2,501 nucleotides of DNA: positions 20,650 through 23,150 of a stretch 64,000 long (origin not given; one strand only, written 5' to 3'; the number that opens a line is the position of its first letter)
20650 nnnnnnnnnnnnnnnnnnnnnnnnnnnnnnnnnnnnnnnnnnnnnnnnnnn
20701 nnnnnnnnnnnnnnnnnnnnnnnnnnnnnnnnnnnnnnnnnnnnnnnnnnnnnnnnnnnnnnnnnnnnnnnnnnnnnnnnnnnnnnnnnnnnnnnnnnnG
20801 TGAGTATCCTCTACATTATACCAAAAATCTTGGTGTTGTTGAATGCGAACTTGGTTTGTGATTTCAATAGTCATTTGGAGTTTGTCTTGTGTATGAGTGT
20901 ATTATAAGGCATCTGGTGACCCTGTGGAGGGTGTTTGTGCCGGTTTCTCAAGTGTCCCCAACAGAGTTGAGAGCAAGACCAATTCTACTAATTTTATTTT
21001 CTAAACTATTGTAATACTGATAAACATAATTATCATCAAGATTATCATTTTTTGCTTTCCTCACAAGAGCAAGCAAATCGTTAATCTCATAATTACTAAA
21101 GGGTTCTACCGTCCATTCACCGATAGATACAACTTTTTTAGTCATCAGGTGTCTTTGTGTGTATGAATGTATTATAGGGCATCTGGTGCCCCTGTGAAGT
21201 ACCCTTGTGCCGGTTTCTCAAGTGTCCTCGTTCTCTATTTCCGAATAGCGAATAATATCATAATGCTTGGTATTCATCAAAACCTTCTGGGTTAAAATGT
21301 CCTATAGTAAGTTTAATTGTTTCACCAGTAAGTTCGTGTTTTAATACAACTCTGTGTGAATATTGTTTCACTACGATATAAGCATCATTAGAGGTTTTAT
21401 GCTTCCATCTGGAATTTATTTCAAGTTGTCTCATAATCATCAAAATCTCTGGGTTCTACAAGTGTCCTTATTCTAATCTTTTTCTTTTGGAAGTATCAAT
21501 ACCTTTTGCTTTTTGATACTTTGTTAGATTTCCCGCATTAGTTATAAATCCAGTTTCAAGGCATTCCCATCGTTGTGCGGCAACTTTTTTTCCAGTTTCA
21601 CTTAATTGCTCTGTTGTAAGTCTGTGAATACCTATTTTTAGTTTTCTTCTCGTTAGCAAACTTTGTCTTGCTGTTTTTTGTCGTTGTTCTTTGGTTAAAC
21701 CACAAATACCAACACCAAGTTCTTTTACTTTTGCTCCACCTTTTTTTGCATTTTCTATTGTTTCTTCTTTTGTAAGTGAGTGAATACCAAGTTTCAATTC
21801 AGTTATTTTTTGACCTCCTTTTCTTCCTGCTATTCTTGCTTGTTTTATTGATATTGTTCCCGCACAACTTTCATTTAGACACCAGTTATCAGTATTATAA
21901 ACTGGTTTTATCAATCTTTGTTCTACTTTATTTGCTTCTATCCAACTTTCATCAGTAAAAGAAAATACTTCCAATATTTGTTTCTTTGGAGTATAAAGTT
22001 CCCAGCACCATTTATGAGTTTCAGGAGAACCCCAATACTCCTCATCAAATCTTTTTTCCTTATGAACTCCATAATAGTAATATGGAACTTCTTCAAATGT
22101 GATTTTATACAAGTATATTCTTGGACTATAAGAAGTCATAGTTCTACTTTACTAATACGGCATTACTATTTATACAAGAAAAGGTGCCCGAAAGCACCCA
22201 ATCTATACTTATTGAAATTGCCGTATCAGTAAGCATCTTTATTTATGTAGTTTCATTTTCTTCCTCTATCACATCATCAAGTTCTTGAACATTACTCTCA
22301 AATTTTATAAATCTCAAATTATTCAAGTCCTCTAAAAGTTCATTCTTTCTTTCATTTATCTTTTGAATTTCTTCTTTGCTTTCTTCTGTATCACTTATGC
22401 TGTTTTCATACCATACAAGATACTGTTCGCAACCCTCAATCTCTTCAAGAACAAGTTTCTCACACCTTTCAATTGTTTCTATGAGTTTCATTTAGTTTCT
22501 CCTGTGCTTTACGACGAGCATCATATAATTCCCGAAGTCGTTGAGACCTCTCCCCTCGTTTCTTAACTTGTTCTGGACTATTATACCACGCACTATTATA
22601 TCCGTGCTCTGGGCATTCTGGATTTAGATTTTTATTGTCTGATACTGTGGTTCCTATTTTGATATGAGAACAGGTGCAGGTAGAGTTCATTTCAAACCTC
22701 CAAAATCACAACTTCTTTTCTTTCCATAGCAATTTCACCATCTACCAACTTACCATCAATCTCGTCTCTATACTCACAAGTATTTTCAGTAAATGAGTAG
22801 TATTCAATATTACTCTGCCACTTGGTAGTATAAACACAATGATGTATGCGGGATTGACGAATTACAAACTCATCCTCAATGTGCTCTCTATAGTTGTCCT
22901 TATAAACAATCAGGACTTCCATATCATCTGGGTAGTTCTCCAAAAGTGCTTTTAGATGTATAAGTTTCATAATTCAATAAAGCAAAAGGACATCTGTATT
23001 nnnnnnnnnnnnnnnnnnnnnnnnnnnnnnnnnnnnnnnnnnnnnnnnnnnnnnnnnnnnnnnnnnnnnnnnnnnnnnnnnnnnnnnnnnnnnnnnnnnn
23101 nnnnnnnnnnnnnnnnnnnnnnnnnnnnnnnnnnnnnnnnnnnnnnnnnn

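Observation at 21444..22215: Duplicated GIY-YIG/NUMOD3 endonuclease cassette carrying its own terminator and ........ late promoter (copy 1; copy 2 at 42240-43200)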

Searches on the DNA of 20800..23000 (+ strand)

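Call 8: search_dna_similar(query=window:20800-23000:+, collection=phages, mode=near, max_rows=30)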
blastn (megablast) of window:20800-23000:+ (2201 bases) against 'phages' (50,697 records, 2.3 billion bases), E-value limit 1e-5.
Records with a match: 2; places in all: 4; records where one place covers at least 80% of the query: 0.
Best place of each record, by identity: 60-80% 2.
By first word of the organism name: Synechococcus 2.
By host as written in the record: Synechococcus sp. KCZYC6 2.
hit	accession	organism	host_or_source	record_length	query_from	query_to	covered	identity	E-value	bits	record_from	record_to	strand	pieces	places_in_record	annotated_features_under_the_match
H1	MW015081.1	Synechococcus phage S-SRM01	Synechococcus sp. KCZYC6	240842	936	1399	21%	77.7%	3e-72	279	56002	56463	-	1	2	hypothetical protein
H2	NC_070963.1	Synechococcus phage S-SRM01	Synechococcus sp. KCZYC6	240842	936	1399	21%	77.7%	3e-72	279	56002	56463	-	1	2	hypothetical protein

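Call 10: get_annotated_region(hit=H1, flank=4000)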
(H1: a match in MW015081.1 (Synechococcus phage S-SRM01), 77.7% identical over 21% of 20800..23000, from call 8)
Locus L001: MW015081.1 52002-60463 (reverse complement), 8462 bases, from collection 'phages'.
description: Synechococcus phage S-SRM01, complete genome.
organism: Synechococcus phage S-SRM01 (NCBI taxid 2781608)
taxonomy: Viruses; Duplodnaviria; Heunggongvirae; Uroviricota; Caudoviricetes; Kyanoviridae; Serangoonvirus; Serangoonvirus essarone
host: Synechococcus sp. KCZYC6; source: Serangoon Reservoir; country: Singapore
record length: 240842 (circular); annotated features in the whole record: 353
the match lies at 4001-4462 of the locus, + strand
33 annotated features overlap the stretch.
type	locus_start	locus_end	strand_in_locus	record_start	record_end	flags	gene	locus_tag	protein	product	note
CDS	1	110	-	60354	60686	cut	-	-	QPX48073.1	hypothetical protein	-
CDS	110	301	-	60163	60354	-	-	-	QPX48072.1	hypothetical protein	-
CDS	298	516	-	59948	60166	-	-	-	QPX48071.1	hypothetical protein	-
CDS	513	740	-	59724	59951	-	-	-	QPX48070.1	hypothetical protein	-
CDS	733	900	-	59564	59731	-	-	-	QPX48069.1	hypothetical protein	-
CDS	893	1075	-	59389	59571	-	-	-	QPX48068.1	hypothetical protein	-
CDS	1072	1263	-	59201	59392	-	-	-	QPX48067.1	hypothetical protein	-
CDS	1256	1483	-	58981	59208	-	-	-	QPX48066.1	hypothetical protein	-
CDS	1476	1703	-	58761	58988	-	-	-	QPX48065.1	hypothetical protein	-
CDS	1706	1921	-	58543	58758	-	-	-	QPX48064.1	hypothetical protein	-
CDS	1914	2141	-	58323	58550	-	-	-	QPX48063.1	hypothetical protein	-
CDS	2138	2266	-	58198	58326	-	-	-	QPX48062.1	hypothetical protein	-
CDS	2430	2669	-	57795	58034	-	-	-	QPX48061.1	hypothetical protein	-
CDS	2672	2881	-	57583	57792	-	-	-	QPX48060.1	hypothetical protein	-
CDS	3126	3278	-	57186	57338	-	-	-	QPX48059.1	hypothetical protein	-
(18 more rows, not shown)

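Call 65: search_rna_families(source=window, start=21300, end=22400, threshold=evalue, max_evalue=1)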
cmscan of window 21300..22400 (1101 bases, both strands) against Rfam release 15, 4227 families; matches with E-value up to 1: 3.
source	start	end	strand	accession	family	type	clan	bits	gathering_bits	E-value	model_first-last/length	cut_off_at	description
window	21401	21494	-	RF00267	snoR64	Gene; snRNA; snoRNA; CD-box;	-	25.4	45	0.039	1-94/94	no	Small nucleolar RNA R64/Z200 family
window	21791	21827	-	RF01360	CRISPR-DR47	Gene; CRISPR;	-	19.7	39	0.93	1-37/37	no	CRISPR RNA direct repeat element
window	22015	22122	-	RF01848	ACEA_U3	Gene; snRNA; snoRNA; CD-box;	CL00100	18.7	55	0.42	1-209/209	no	ACEA small nucleolar RNA U3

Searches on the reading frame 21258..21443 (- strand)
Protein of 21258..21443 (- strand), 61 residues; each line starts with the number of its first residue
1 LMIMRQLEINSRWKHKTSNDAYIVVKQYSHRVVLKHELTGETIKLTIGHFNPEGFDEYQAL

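Call 64: find_related_loci(query=window:21258-21443:-, collection=viral_contigs, flank=2500)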
Query window:21258-21443:- (61 aa) in viral_contigs; peptide patterns used: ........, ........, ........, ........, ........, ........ (x = any residue, [..] = any of these).
12 stretches matched a pattern; 10 encode a relative of the query (tblastn E <= 1e-3); 10 distinct loci.
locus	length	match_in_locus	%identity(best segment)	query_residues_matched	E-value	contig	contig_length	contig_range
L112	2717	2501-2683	87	1-61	4e-36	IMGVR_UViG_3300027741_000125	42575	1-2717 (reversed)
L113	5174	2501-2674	79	4-61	2e-31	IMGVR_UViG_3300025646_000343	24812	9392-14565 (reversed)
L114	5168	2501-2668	77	4-59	3e-30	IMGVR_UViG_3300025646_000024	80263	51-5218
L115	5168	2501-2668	77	4-59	3e-30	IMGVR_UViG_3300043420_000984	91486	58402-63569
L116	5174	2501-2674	72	4-61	4e-28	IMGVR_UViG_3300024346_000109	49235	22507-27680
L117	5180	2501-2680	68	2-61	4e-27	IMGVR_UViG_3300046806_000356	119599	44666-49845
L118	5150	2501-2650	70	12-61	6e-24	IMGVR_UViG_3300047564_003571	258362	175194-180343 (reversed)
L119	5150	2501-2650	70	12-61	6e-24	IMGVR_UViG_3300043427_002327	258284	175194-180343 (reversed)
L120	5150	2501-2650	70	12-61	6e-24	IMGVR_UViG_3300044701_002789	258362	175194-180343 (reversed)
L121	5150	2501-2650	70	12-61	6e-24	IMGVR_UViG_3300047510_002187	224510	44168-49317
